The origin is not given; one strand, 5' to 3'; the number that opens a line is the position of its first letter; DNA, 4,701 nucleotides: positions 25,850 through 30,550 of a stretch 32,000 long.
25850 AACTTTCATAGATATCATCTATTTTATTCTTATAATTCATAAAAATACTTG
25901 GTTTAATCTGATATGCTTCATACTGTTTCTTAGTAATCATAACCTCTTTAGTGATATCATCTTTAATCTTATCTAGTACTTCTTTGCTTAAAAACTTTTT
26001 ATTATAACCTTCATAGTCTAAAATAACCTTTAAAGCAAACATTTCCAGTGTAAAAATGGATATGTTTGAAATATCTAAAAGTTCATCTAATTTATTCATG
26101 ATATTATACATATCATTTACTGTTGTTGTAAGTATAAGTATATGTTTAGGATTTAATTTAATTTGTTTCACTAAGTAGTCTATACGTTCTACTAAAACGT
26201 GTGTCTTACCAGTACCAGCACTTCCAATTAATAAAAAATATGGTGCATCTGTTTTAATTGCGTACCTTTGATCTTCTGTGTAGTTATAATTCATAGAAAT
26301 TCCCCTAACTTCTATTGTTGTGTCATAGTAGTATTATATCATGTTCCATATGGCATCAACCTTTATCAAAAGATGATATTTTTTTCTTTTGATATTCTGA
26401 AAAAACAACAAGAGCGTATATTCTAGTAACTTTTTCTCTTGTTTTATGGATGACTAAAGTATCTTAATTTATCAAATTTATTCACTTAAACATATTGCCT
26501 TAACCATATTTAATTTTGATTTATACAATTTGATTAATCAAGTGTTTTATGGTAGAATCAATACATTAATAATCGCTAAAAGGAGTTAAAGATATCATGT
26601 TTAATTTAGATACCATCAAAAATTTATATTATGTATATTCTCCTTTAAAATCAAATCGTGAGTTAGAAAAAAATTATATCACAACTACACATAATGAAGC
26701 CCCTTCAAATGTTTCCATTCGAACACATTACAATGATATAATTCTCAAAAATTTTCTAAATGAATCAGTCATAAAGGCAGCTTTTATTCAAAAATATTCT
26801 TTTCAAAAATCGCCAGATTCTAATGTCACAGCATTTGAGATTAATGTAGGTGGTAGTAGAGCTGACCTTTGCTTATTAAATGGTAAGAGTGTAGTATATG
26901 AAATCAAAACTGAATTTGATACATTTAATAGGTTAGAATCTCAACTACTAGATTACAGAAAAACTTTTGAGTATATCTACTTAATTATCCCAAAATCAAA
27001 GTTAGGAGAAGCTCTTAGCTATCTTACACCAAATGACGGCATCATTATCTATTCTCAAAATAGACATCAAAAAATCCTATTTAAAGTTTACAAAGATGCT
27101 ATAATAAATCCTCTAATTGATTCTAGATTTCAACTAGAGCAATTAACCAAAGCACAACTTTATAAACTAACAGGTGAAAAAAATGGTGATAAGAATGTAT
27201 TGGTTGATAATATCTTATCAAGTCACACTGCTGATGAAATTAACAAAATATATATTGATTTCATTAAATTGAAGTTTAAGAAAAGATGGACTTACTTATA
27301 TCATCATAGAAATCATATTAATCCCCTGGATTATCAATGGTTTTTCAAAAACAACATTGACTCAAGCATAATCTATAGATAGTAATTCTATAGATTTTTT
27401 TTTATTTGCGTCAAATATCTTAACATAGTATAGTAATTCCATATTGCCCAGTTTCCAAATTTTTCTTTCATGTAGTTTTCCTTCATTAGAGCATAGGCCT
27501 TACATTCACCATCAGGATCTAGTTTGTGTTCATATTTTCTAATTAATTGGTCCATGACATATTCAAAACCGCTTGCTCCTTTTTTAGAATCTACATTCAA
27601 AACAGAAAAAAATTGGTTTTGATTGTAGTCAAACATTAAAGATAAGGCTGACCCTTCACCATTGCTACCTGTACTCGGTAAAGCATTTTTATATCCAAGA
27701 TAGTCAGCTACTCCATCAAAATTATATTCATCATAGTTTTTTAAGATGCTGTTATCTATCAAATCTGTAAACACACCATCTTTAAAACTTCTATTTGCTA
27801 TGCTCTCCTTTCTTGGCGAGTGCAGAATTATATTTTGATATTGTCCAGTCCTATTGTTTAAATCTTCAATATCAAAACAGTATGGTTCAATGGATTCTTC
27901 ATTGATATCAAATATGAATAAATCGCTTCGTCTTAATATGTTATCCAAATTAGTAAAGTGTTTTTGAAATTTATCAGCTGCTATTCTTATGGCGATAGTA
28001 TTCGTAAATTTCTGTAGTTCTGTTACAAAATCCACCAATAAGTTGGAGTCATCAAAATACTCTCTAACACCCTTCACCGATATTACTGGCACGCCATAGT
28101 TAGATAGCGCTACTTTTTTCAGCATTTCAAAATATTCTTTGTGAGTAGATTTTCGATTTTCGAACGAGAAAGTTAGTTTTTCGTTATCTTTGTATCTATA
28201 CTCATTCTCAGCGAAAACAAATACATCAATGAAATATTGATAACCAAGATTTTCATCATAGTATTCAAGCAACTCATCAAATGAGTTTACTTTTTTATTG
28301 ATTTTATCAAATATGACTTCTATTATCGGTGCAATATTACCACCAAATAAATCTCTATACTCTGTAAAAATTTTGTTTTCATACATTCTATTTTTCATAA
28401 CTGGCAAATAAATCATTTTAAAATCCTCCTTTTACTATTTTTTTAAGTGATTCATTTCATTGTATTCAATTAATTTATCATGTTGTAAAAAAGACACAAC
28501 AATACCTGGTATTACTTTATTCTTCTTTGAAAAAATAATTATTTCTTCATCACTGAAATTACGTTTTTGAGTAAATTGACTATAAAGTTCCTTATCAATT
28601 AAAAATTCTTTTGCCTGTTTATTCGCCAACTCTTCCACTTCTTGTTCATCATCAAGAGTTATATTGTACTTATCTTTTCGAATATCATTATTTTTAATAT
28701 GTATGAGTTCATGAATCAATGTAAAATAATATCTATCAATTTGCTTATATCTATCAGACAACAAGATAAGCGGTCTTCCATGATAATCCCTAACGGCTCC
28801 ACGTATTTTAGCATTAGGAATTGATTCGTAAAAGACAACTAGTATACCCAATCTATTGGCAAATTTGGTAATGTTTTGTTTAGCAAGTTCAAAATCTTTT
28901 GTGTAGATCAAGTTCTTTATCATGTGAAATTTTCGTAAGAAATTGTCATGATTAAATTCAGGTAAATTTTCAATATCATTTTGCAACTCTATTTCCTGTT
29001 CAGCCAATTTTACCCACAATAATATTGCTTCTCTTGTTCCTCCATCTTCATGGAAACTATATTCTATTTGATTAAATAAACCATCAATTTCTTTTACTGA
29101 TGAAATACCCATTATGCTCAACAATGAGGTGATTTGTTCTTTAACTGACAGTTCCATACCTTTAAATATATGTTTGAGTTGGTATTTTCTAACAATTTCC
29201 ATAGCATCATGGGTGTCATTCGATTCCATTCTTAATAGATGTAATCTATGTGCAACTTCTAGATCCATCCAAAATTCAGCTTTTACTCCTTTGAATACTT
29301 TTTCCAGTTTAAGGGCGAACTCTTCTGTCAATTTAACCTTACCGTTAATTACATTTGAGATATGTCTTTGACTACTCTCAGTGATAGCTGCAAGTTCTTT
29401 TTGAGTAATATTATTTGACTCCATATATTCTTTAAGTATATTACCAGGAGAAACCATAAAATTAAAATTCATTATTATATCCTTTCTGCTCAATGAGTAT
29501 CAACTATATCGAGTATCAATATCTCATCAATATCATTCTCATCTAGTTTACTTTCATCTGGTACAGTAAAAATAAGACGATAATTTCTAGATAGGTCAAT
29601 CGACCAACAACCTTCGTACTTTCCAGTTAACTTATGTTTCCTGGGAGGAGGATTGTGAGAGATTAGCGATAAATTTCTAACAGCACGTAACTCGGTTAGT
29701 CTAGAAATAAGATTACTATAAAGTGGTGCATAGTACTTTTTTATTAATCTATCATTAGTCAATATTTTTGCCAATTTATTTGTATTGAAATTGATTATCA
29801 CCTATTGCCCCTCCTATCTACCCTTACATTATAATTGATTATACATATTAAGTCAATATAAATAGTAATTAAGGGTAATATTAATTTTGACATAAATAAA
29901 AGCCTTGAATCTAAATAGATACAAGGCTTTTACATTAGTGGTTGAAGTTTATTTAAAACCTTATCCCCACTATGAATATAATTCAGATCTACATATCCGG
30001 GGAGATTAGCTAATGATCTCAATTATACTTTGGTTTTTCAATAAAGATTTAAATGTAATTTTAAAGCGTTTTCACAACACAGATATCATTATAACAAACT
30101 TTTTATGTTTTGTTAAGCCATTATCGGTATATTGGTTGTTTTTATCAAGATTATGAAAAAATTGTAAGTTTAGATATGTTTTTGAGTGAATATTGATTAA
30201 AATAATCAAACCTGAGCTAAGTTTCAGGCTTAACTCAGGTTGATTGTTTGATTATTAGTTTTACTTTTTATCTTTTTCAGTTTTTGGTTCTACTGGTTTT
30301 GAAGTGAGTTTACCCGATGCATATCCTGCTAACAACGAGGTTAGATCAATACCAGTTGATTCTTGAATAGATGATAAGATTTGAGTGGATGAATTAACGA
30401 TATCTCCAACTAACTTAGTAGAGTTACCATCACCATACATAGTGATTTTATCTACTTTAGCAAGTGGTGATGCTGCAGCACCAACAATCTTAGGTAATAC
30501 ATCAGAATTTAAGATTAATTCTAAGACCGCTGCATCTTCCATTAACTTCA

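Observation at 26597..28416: Convergent sce7726-like PD-(D/E)xK protein + Beta_protein/sce7725-like protein: poorly characterised pair, possibly related to the P4 gop-beta-cII type of defence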

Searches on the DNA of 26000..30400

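Call 95: search_rna_families(source=window, start=26000, end=30400, threshold=evalue, max_evalue=0.1)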
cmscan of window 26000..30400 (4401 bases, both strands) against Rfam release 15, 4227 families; matches with E-value up to 0.1: 0.
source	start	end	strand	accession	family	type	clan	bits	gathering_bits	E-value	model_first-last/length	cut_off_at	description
